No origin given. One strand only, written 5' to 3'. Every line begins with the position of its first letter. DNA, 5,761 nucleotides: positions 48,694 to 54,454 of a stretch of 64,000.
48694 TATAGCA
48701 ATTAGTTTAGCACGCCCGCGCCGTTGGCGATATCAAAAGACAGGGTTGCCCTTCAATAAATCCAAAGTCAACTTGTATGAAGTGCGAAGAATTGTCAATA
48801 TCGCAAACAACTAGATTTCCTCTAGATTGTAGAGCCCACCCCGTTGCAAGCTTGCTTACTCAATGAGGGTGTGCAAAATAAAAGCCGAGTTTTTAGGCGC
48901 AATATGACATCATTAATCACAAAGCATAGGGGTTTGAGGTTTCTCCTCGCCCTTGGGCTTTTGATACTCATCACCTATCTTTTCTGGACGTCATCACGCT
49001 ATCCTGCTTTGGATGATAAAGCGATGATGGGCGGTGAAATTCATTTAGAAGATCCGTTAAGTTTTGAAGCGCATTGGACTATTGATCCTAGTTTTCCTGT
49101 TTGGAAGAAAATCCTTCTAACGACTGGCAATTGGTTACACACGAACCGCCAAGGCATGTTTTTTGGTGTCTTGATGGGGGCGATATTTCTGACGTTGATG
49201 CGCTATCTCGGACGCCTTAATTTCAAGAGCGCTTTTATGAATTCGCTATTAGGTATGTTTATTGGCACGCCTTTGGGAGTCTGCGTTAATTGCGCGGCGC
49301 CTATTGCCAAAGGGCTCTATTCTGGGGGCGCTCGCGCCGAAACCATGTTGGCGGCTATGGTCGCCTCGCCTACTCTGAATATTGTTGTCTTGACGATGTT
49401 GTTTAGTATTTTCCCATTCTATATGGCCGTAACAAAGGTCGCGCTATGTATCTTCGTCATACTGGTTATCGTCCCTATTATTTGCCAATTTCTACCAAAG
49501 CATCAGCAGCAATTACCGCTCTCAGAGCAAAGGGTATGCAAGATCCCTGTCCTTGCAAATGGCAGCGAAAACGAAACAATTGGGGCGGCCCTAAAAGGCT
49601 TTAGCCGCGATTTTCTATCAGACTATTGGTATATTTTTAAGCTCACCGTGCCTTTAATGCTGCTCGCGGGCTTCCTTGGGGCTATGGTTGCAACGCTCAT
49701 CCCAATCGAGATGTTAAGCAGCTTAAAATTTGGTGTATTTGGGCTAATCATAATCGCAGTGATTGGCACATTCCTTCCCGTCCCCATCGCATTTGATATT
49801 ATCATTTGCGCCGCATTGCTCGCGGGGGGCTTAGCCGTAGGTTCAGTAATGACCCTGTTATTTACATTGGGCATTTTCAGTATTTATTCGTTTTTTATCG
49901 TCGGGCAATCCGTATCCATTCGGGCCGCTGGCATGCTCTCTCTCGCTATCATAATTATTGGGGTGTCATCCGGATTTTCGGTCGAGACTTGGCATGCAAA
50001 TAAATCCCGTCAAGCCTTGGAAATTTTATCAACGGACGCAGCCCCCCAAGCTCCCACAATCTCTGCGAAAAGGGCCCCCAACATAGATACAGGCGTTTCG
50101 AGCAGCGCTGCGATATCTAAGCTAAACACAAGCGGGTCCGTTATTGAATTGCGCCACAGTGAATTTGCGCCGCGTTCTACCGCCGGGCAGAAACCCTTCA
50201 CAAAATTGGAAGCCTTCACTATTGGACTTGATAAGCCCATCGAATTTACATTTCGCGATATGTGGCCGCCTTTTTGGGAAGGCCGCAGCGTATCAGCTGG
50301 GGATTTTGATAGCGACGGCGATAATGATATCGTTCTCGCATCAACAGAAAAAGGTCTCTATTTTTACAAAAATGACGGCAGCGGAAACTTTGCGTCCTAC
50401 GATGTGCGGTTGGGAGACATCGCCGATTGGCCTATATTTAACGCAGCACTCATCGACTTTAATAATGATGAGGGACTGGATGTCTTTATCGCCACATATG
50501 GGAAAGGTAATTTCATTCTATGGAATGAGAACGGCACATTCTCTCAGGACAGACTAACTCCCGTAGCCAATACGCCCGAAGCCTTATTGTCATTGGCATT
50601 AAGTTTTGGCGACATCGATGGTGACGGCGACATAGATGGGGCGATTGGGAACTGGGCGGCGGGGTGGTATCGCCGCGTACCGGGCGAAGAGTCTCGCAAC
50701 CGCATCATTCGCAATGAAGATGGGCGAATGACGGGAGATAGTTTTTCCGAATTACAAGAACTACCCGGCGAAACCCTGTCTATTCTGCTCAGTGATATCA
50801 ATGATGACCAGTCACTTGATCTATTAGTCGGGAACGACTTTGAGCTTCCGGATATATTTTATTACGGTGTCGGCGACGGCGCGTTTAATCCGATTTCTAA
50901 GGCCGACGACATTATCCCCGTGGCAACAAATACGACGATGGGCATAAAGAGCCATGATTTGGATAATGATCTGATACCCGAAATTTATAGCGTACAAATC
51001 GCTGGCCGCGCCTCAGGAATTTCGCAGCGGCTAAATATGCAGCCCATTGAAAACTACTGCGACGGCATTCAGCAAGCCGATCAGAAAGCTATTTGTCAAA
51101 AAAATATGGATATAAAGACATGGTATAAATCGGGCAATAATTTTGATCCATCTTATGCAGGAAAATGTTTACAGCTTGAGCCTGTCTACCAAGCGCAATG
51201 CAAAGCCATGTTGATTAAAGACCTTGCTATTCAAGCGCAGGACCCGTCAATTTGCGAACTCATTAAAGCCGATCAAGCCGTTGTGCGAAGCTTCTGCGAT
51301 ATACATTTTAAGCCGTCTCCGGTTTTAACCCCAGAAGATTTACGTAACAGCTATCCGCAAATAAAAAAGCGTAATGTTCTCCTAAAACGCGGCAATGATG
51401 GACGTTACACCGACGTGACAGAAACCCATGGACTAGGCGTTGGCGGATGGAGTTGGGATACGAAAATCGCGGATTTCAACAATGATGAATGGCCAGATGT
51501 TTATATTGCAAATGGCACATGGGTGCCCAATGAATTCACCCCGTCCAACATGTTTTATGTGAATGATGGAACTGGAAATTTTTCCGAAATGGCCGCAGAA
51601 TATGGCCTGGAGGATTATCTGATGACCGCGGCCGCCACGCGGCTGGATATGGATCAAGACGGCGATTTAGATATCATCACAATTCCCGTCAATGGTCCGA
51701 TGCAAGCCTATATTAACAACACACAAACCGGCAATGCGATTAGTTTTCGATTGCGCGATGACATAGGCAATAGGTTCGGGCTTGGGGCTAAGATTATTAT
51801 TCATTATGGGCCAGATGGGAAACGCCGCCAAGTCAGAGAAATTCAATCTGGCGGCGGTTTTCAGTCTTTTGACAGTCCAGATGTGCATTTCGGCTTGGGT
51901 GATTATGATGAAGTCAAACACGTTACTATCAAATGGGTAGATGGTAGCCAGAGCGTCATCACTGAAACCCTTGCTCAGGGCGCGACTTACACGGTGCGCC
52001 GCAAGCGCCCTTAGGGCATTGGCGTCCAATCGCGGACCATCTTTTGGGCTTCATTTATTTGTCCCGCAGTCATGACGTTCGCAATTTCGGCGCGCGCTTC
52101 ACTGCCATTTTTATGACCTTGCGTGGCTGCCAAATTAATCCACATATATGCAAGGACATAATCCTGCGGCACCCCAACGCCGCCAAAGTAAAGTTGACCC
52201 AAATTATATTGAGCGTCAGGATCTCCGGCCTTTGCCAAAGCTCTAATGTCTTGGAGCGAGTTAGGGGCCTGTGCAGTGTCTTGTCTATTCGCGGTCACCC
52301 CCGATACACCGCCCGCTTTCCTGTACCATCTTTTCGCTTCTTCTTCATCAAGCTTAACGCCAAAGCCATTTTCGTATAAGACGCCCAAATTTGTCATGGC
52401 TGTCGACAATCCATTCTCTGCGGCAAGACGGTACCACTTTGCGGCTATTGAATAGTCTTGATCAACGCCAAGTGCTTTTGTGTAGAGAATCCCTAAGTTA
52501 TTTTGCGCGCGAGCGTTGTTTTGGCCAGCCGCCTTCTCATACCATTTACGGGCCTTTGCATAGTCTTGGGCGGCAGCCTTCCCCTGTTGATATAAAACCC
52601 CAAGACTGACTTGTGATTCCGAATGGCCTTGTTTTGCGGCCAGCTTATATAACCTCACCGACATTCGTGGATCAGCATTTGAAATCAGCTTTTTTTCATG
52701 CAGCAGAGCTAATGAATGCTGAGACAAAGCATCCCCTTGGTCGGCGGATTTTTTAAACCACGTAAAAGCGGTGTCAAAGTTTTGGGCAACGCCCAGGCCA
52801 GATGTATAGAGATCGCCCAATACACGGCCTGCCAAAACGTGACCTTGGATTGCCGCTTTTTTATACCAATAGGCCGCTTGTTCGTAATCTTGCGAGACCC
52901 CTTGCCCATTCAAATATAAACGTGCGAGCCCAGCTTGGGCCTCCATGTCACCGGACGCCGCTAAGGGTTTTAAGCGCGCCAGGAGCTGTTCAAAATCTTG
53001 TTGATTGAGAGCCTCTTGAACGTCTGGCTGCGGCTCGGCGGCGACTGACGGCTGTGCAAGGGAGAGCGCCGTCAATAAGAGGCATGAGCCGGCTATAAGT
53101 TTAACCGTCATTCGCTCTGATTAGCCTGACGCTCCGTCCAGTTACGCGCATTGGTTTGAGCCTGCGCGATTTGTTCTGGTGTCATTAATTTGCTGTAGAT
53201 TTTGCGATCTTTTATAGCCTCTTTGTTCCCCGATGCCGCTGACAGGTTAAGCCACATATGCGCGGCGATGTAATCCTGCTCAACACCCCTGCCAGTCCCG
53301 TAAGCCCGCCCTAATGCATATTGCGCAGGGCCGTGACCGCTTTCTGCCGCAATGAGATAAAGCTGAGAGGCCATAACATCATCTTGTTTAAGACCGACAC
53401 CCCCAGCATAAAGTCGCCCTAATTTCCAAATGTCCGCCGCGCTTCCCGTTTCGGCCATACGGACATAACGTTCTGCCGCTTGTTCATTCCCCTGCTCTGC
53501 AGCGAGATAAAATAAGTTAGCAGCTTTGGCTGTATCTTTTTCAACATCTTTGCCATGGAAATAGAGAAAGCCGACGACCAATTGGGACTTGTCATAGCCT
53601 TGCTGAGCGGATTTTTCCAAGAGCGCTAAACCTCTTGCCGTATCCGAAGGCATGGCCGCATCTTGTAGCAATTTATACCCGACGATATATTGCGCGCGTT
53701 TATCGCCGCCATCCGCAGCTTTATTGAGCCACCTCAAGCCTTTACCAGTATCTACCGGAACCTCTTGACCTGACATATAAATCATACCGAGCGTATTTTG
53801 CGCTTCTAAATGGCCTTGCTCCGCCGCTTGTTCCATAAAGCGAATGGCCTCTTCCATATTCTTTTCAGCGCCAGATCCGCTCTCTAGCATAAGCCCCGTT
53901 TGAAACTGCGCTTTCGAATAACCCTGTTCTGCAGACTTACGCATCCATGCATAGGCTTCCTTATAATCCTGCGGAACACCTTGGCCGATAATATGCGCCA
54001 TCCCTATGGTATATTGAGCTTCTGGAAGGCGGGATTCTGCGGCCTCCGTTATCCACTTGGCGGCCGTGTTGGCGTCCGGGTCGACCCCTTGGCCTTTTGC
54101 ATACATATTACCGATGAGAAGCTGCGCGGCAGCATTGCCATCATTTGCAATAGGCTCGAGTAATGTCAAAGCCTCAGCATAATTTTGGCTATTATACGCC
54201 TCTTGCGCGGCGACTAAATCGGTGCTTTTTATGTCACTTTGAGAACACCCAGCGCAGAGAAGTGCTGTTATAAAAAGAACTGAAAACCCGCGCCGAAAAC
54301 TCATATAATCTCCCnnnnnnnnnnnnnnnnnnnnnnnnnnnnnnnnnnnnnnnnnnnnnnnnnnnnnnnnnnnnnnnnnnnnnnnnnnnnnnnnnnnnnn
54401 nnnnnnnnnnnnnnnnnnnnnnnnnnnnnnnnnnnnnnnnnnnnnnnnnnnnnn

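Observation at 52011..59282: Radical-SAM + TauD-like dioxygenase + two Sel1-repeat periplasmic proteins, divergent from an MBOAT/DltD-like O-acyltransferase pair, in a lower-GC block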

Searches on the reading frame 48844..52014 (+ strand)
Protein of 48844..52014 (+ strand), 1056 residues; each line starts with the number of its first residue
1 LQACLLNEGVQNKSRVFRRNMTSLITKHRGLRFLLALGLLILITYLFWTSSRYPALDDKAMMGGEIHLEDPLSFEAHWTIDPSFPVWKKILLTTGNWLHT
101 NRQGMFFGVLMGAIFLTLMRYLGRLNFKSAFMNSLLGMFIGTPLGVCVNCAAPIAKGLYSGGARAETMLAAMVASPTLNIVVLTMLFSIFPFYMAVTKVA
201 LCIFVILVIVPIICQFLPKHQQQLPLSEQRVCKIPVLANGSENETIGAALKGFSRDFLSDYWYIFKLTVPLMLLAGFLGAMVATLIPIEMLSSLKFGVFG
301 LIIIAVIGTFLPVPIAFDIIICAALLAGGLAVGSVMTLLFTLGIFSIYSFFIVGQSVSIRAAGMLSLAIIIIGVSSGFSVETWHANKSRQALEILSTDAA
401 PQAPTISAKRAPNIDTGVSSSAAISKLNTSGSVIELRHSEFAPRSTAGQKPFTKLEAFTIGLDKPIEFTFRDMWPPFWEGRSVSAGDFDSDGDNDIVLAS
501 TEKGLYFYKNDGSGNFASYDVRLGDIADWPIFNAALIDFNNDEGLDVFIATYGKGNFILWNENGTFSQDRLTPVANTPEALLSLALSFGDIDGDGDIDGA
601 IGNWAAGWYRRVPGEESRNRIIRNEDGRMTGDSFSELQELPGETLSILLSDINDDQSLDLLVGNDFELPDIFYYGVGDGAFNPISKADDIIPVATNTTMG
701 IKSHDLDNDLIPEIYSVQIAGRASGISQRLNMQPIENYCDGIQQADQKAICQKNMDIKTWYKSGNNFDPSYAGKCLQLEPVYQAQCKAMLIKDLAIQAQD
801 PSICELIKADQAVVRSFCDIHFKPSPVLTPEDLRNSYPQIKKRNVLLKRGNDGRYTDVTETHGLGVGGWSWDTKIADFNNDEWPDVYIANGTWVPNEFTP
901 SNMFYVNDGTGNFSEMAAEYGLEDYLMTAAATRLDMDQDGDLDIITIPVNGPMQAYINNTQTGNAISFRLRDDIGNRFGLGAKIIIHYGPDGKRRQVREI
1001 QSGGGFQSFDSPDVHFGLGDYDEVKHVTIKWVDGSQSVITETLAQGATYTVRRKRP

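Call 3: search_protein_families(library=pfam, proteins=[window:48844-52014:+], max_evalue=0.01)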
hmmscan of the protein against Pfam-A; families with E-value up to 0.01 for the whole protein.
window:48844-52014:+ (1056 aa): 4 families
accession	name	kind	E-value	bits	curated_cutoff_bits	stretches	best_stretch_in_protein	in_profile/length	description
PF13517.12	FG-GAP_3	-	1.7e-30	105.8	26.9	5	487-548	1-60/61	FG-GAP-like repeat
PF07593.17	UnbV_ASPIC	-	8.8e-17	61.2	23.4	1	979-1042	1-61/68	ASPIC and UnbV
PF03773.19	ArsP_1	-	4e-15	56.2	32.3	1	127-372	45-284/294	Predicted permease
PF01839.29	FG-GAP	-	5.1e-05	23.5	22.1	1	480-501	2-23/37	FG-GAP repeat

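Call 4: search_protein_families(library=ncbifam, proteins=[window:48844-52014:+], max_evalue=0.01)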
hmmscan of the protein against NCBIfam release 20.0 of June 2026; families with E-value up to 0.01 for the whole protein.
window:48844-52014:+ (1056 aa): 2 families
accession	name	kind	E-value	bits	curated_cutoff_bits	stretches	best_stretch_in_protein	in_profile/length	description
NF040736.1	efflux_SaoE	equivalog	1.3e-09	37.8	325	1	118-382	41-296/352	efflux transporter SaoE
NF033936.1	CuZnOut_SO0444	equivalog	5.8e-08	32.3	300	2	101-200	197-296/351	SO_0444 family Cu/Zn efflux transporter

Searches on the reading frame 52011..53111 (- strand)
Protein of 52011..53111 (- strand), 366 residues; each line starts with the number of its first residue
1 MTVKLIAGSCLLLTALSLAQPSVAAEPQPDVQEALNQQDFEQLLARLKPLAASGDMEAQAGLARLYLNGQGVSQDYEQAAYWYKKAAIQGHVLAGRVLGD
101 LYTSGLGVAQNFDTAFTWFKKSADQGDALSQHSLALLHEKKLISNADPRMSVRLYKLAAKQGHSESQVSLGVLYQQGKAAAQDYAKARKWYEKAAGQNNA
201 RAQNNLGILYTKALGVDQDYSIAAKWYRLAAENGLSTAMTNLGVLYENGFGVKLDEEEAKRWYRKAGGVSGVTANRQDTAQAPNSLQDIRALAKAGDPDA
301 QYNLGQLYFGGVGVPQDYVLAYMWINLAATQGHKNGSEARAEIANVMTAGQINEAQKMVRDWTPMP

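Call 3: search_protein_families(library=pfam, proteins=[window:52011-53111:-], max_evalue=0.01)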
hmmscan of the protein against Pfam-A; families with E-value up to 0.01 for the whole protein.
window:52011-53111:- (366 aa): 1 family
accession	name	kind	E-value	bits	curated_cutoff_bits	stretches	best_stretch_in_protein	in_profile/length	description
PF08238.18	Sel1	-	1.5e-60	199.9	30.7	6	298-333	1-36/36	Sel1 repeat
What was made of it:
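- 52011..53111 (-): Secreted Sel1-repeat protein (Sel1B), a paralogue of Sel1A. Accessory. Pfam Sel1 1.5e-60, call 3.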

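Call 4: search_protein_families(library=ncbifam, proteins=[window:52011-53111:-], max_evalue=0.01)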
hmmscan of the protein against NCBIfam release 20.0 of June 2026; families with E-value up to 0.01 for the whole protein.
window:52011-53111:- (366 aa): 4 families
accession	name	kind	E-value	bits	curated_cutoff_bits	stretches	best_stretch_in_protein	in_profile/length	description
NF033786.1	phenyl_MerG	equivalog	1.5e-33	116.6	350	3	191-363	56-211/217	phenylmercury resistance protein MerG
NF047621.1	FlgprotMotXVib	equivalog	7.4e-20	71.3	330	4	69-138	85-154/211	flagellar protein MotX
NF038194.1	AlgK_TPR_lipo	equivalog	6.7e-16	58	700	4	285-360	356-431/448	alginate biosynthesis TPR repeat lipoprotein AlgK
NF045484.1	TransRegExoR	equivalog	1.4e-13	50.7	450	2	51-101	156-206/267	exopolysaccharide production regulator ExoR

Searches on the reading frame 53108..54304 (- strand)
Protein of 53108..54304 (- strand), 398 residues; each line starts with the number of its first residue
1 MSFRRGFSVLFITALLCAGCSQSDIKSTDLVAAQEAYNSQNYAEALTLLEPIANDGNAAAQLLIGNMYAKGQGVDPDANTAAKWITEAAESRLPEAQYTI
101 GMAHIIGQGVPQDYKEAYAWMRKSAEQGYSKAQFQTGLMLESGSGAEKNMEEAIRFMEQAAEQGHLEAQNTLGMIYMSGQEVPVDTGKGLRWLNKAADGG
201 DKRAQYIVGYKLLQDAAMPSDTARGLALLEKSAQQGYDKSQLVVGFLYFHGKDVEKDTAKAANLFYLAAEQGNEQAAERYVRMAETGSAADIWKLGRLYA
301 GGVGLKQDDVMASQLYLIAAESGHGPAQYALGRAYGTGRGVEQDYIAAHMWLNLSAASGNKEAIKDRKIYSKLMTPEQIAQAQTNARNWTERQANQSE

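Call 3: search_protein_families(library=pfam, proteins=[window:53108-54304:-], max_evalue=0.01)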
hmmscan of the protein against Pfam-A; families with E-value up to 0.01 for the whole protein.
window:53108-54304:- (398 aa): 4 families
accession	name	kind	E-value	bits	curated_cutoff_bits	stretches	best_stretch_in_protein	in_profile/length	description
PF08238.18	Sel1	-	9.8e-58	191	30.7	6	94-129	1-36/36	Sel1 repeat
PF23310.1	TPR_27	-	9.7e-14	51.4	27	1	118-180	16-75/110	Plant tetratrico peptide repeats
PF18542.6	TFIIB_C_1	-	0.0023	18.5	25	0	47-91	18-62/99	Transcription factor IIB C-terminal module 1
PF20308.4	TPR-S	-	0.0062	17.5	27.6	0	113-176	1-61/102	Tetratricopeptide Repeats-Sensor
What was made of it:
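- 53108..54304 (-): Sel1-repeat lipoprotein (Sel1A). It has a signal peptide with a lipobox-like LLCAGC. Accessory and lineage-specific. Pfam Sel1 1e-57, call 3.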

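Call 4: search_protein_families(library=ncbifam, proteins=[window:53108-54304:-], max_evalue=0.01)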
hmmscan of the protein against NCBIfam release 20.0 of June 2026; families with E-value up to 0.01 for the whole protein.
window:53108-54304:- (398 aa): 4 families
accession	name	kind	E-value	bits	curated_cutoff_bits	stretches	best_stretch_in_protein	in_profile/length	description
NF033786.1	phenyl_MerG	equivalog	1.5e-36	126.4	350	4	229-395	56-216/217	phenylmercury resistance protein MerG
NF047621.1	FlgprotMotXVib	equivalog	4.4e-21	75.3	330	3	132-221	74-163/211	flagellar protein MotX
NF038194.1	AlgK_TPR_lipo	equivalog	8.7e-19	67.5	700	2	211-389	271-433/448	alginate biosynthesis TPR repeat lipoprotein AlgK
NF045484.1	TransRegExoR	equivalog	8.1e-16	58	450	3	36-180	53-212/267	exopolysaccharide production regulator ExoR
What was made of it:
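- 53108..54304 (-): Only generic weak hits to AlgK, MotX and ExoR, call 4.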
